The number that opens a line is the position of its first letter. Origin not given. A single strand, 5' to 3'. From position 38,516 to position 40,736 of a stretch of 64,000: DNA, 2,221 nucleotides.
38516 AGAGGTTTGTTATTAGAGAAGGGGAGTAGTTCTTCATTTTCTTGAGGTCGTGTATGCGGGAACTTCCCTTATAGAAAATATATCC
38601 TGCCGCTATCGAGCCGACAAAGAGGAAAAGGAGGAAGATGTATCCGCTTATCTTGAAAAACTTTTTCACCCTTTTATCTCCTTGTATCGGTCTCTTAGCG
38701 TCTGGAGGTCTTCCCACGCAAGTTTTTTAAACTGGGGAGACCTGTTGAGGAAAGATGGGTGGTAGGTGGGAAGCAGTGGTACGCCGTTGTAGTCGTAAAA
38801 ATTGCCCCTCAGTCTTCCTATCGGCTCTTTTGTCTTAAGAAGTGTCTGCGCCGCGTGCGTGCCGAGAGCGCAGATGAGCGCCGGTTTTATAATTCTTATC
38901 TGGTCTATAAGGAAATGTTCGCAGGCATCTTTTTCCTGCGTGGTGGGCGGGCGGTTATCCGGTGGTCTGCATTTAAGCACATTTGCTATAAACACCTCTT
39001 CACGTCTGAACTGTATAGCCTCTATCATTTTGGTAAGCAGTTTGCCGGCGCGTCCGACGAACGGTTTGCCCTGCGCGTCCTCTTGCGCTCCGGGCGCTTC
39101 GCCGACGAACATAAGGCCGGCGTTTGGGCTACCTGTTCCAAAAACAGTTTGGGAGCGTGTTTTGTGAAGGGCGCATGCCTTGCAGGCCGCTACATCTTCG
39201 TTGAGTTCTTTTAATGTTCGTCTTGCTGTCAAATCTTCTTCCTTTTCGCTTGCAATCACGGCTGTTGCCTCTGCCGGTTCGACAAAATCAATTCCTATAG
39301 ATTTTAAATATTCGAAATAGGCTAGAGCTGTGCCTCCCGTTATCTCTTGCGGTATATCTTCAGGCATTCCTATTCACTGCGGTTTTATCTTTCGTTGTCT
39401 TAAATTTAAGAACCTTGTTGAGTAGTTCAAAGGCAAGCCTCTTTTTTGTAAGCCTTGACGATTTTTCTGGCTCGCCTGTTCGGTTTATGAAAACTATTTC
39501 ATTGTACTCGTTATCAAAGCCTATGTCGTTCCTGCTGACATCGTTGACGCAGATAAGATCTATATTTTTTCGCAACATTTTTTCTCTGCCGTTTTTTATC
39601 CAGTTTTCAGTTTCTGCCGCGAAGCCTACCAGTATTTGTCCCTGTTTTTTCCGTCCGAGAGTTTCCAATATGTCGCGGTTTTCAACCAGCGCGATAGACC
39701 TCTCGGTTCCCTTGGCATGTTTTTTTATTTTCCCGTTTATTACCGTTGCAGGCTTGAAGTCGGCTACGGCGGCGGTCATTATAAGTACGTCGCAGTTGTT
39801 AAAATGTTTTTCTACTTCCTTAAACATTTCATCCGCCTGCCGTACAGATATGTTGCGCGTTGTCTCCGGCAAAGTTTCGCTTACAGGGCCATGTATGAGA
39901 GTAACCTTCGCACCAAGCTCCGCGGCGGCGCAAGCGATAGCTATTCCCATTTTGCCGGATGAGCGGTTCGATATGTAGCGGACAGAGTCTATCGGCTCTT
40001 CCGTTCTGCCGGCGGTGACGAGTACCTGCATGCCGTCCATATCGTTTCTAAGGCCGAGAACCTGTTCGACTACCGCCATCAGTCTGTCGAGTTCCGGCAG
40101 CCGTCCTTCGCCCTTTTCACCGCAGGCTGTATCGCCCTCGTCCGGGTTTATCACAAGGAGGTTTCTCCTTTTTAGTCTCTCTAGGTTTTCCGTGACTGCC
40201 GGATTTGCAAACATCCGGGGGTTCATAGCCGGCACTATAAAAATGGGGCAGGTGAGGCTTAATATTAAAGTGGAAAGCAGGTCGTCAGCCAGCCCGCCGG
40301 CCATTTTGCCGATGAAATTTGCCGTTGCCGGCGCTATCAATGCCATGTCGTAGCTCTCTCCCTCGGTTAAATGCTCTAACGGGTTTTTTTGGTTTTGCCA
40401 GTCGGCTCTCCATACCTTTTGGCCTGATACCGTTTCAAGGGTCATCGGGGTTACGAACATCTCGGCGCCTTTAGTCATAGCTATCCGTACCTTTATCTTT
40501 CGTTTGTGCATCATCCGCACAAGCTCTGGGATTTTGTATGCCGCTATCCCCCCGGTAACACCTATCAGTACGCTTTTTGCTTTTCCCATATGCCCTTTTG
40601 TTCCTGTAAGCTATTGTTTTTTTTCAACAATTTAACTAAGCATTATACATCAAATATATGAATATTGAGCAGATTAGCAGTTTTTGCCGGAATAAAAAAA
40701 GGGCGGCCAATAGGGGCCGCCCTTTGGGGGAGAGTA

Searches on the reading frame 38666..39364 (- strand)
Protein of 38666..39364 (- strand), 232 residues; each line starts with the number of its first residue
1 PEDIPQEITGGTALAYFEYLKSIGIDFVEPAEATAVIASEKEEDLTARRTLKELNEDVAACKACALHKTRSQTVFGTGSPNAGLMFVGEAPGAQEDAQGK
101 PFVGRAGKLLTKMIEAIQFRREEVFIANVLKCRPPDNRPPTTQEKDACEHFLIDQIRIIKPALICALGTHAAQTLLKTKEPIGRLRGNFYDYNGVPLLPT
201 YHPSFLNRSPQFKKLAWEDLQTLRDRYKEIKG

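Call 73: search_protein_families(library=pfam, proteins=[window:38666-39364:-], max_evalue=0.0001)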
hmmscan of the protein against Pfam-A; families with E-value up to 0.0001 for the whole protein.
window:38666-39364:- (232 aa): 1 family
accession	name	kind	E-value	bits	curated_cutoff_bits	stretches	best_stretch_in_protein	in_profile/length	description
PF03167.25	UDG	-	2.3e-39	135.1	24.3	1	75-221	1-141/141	Uracil DNA glycosylase superfamily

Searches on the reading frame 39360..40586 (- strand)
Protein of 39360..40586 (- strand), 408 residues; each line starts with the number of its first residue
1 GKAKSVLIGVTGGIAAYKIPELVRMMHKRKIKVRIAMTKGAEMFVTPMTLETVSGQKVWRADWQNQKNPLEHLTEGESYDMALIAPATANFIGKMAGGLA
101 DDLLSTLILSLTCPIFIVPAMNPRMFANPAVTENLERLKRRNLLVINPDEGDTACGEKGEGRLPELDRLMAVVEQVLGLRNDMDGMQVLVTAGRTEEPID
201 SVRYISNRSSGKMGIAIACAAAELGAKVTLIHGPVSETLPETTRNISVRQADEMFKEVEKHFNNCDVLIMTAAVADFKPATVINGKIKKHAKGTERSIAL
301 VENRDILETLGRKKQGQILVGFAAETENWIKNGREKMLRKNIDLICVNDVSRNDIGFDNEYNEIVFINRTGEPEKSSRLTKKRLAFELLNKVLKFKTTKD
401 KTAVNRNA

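Call 73: search_protein_families(library=pfam, proteins=[window:39360-40586:-], max_evalue=0.0001)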
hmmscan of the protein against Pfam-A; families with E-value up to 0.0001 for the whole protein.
window:39360-40586:- (408 aa): 2 families
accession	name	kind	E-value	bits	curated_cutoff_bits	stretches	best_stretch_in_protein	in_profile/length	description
PF04127.22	DFP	-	3.2e-69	232.9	22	1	184-367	2-186/186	DNA/pantothenate metabolism flavoprotein C-terminal domain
PF02441.25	Flavoprotein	-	1.6e-28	99.7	22.7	1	4-176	1-158/162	Flavoprotein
